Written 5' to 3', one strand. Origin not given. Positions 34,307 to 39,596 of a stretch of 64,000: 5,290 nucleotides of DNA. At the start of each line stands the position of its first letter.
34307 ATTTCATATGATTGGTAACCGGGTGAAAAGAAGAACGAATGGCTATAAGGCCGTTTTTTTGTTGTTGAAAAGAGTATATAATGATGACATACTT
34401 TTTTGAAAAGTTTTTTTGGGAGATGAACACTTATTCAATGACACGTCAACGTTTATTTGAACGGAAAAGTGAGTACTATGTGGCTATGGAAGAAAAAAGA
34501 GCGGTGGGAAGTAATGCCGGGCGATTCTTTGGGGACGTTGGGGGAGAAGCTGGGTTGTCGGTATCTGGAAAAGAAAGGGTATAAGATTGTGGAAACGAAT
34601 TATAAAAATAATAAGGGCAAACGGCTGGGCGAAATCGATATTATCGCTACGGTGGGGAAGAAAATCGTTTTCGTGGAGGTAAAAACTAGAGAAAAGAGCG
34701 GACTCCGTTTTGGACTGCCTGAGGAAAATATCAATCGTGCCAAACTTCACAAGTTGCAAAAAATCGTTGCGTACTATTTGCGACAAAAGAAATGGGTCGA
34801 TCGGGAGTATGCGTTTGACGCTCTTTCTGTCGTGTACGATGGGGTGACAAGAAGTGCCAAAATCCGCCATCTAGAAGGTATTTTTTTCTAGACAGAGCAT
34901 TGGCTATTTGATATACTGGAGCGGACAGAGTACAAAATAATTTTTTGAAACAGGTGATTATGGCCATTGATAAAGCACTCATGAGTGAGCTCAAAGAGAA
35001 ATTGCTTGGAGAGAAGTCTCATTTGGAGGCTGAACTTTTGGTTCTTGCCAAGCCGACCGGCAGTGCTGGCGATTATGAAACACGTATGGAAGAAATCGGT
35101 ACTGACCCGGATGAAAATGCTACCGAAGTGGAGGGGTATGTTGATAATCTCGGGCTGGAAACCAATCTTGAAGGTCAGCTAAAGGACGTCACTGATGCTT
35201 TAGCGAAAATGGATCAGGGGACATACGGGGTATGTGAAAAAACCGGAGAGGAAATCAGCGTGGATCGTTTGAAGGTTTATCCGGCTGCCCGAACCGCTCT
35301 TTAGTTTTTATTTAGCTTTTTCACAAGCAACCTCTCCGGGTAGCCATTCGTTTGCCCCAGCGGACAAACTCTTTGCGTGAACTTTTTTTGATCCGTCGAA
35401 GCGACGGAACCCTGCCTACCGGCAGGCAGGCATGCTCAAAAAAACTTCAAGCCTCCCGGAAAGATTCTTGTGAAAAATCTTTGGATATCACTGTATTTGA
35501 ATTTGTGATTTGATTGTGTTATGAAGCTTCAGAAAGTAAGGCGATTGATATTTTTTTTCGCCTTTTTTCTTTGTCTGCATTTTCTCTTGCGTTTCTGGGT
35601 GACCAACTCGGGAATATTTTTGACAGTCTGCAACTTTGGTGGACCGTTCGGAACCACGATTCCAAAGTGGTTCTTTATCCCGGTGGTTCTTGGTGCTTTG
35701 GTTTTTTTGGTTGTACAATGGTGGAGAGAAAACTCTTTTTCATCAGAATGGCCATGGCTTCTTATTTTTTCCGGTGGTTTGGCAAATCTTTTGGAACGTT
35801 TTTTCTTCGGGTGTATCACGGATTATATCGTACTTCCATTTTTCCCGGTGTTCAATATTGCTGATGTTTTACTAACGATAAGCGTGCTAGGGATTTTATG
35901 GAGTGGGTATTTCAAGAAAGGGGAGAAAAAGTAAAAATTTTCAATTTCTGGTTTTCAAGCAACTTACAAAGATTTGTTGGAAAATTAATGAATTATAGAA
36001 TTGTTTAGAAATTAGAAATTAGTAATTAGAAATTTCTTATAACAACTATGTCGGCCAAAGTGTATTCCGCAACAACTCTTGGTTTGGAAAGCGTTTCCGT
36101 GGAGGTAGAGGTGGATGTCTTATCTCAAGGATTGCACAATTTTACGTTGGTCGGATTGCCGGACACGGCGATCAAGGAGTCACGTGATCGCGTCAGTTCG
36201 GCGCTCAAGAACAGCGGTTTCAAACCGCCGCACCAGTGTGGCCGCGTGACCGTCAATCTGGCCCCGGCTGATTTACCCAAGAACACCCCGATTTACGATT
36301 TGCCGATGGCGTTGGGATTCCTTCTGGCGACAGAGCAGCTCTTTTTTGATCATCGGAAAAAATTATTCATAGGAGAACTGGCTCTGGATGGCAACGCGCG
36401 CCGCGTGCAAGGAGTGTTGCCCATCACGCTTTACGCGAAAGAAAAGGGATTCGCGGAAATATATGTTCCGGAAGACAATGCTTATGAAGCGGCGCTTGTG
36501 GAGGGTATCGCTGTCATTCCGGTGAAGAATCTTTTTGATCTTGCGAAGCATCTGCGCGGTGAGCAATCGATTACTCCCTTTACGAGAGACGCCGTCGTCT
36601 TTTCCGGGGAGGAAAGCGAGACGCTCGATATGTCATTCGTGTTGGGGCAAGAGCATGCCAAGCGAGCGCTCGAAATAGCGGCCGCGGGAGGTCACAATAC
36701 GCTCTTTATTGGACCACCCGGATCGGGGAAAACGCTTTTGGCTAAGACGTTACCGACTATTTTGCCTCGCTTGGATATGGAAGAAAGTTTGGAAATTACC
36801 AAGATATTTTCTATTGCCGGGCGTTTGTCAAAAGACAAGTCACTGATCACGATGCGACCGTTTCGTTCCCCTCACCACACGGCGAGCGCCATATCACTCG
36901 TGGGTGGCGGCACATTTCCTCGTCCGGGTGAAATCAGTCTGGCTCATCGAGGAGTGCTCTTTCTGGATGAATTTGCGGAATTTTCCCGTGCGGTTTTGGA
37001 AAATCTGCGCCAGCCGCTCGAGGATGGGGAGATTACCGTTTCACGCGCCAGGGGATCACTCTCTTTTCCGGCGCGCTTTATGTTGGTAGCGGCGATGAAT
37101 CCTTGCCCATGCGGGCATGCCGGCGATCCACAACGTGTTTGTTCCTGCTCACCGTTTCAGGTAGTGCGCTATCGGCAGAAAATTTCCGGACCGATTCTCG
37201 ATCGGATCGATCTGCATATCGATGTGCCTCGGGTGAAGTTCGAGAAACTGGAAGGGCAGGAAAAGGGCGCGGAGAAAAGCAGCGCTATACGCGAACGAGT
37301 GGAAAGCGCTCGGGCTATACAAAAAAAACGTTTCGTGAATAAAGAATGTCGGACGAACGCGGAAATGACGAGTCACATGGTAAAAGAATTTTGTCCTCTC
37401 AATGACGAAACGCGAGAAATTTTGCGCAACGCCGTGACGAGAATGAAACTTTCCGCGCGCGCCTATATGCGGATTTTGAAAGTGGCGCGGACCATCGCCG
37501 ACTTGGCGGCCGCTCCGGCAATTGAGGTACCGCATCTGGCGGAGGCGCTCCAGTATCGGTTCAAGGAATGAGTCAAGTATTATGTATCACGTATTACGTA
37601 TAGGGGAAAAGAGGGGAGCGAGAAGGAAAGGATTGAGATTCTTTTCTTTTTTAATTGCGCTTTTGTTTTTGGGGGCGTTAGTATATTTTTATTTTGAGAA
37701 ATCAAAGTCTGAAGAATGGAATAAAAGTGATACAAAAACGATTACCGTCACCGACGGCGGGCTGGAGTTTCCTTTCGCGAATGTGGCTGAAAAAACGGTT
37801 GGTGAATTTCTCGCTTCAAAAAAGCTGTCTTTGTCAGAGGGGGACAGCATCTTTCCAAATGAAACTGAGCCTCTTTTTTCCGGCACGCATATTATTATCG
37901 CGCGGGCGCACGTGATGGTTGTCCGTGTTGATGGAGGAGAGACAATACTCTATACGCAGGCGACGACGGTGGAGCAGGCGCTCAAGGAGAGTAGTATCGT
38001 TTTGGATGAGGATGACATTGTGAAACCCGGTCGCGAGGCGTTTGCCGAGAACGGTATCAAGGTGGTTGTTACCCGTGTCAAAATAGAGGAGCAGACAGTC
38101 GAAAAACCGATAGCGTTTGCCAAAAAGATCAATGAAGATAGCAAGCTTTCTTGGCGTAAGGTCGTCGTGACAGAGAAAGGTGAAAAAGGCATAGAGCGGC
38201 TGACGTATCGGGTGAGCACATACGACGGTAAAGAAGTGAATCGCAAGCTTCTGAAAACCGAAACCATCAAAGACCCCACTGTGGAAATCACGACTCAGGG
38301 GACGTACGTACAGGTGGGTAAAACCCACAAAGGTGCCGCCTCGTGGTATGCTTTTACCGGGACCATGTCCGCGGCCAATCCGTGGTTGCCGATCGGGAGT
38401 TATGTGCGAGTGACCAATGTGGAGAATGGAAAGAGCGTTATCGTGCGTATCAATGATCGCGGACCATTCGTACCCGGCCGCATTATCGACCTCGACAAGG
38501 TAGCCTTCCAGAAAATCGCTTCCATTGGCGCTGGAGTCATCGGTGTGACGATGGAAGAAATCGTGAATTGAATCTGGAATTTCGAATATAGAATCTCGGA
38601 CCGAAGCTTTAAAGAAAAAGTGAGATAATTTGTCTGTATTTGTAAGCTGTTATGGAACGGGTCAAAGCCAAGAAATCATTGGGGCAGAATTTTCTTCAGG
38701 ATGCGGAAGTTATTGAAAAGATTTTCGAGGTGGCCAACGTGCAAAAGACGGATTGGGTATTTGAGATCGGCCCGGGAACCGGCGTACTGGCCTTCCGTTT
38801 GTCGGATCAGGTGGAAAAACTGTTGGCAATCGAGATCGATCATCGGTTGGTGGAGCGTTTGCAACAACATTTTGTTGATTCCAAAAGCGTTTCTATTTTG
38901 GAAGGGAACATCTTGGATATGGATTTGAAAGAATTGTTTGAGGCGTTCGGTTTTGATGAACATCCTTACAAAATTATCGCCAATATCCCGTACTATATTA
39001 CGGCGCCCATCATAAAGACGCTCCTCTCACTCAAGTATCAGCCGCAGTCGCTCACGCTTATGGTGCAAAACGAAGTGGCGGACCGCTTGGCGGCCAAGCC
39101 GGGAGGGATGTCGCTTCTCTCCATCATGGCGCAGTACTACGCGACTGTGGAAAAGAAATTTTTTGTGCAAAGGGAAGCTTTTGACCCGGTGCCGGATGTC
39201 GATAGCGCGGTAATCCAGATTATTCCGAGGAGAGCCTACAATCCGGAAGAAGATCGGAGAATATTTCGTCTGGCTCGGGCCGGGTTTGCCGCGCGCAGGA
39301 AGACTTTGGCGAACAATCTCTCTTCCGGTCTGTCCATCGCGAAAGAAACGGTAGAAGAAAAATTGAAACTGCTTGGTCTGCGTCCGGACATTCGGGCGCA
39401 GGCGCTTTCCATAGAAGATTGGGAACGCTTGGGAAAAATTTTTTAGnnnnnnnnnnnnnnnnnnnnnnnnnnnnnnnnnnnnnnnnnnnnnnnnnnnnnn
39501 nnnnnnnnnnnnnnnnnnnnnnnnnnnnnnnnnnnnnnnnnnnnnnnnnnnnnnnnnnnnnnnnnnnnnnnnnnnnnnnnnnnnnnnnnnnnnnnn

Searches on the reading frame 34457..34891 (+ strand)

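Call 24: search_protein_families(library=pfam, proteins=[window:34457-34891:+])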
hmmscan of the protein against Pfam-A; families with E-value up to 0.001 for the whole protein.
window:34457-34891:+ (144 aa): 4 families
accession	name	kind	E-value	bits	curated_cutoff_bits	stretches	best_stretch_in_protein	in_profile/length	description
PF02021.23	UPF0102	-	8.2e-23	81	23.6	1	29-125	1-80/80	Uncharacterised protein family UPF0102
PF08378.17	NERD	-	1e-06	29.7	22.1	1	26-91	2-67/111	Nuclease-related domain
PF01870.24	Hjc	-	0.00053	20.3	21.1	1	35-94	8-63/93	Archaeal holliday junction resolvase (hjc)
PF04471.18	Mrr_cat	-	0.00095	19.7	21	0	30-112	10-81/115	Restriction endonuclease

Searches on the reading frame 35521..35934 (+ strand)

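Call 24: search_protein_families(library=pfam, proteins=[window:35521-35934:+])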
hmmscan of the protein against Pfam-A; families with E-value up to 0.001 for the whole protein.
window:35521-35934:+ (137 aa): 1 family
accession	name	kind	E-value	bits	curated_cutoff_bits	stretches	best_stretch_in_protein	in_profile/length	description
PF01252.23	Peptidase_A8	-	1.3e-15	58.3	25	1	33-128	35-139/142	Signal peptidase (SPase) II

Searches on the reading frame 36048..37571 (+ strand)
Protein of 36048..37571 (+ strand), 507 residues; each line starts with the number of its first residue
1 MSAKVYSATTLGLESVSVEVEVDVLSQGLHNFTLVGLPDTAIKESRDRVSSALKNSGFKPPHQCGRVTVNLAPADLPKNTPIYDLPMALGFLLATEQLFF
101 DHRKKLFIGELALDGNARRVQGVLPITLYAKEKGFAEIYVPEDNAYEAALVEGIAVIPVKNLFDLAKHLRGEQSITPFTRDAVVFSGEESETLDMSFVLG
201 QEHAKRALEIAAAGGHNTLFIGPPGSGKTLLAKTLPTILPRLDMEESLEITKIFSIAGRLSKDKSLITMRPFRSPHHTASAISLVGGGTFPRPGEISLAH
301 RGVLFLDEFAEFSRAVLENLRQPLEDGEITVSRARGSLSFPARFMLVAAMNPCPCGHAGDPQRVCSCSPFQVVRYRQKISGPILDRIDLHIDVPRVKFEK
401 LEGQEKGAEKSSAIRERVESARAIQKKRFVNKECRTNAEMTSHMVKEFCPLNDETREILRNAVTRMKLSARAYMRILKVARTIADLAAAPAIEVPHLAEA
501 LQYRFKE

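Call 10: search_protein_families(library=pfam, proteins=[window:36048-37571:+])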
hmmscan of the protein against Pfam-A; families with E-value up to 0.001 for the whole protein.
window:36048-37571:+ (507 aa): 8 families
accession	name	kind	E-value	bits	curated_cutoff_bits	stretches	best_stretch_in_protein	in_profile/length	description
PF01078.27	Mg_chelatase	-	1.6e-95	318.8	20.3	1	194-400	1-206/207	Magnesium chelatase, subunit ChlI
PF13541.12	ChlI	-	1.6e-39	135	27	1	20-144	1-121/121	Subunit ChlI of Mg-chelatase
PF13335.12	Mg_chelatase_C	-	3.4e-32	111.3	26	1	409-504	2-94/94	Magnesium chelatase, subunit ChlI C-terminal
PF07728.20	AAA_5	-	1.4e-09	38.5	22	1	218-354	2-125/139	AAA domain (dynein-related subfamily)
PF00493.29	MCM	-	5.8e-07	29.3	23.3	1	291-353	112-174/224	MCM P-loop domain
PF00158.32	Sigma54_activat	-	2.8e-05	24.3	20.2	0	291-350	84-141/168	Sigma-54 interaction domain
PF05496.18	RuvB_N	-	0.00021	21.5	27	0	200-235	11-53/159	Holliday junction DNA helicase RuvB P-loop domain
PF13401.12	AAA_22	-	0.00044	21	27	0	218-241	8-31/130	AAA domain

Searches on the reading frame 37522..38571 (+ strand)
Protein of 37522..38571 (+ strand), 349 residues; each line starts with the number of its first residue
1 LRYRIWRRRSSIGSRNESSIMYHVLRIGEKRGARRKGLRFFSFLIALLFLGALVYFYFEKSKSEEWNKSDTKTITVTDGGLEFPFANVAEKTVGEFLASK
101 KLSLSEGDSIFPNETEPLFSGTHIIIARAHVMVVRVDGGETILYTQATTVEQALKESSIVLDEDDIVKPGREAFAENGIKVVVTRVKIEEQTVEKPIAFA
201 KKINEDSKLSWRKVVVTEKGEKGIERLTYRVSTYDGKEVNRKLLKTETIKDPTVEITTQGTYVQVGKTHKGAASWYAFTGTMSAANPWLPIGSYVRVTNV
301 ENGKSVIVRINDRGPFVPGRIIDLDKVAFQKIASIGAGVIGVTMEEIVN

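Call 10: search_protein_families(library=pfam, proteins=[window:37522-38571:+])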
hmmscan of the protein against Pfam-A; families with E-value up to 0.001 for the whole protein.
window:37522-38571:+ (349 aa): 4 families
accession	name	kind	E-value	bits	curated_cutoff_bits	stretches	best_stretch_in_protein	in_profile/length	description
PF03330.24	DPBB_1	-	1e-17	64.5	28.8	1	281-343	23-82/83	Lytic transglycolase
PF07501.17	G5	-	9.5e-15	55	23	1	189-261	2-74/75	G5 domain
PF03990.20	DUF348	-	1.4e-13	50.7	24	1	134-171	3-40/41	G5-linked-Ubiquitin-like domain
PF00967.23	Barwin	-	0.0002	21.7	21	1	274-339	44-105/119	Barwin family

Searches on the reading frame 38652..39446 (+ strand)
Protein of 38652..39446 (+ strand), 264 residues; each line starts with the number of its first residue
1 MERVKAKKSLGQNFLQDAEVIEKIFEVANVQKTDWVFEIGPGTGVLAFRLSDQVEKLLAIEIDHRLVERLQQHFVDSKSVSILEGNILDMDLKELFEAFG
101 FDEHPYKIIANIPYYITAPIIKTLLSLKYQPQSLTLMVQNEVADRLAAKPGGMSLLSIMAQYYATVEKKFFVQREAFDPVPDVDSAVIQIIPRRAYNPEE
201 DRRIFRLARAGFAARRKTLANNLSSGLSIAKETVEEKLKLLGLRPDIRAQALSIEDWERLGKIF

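Call 11: search_protein_families(library=pfam, proteins=[window:38652-39446:+])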
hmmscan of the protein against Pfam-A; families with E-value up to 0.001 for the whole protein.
window:38652-39446:+ (264 aa): 3 families
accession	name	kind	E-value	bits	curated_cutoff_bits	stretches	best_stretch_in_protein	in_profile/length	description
PF00398.26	RrnaAD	-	7.1e-54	183.1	24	1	5-260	3-257/263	Ribosomal RNA adenine dimethylase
PF13649.12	Methyltransf_25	-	0.00012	23.2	27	1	36-94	1-62/97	Methyltransferase domain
PF08241.18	Methyltransf_11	-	0.00049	21.1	21.2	0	38-94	2-58/95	Methyltransferase domain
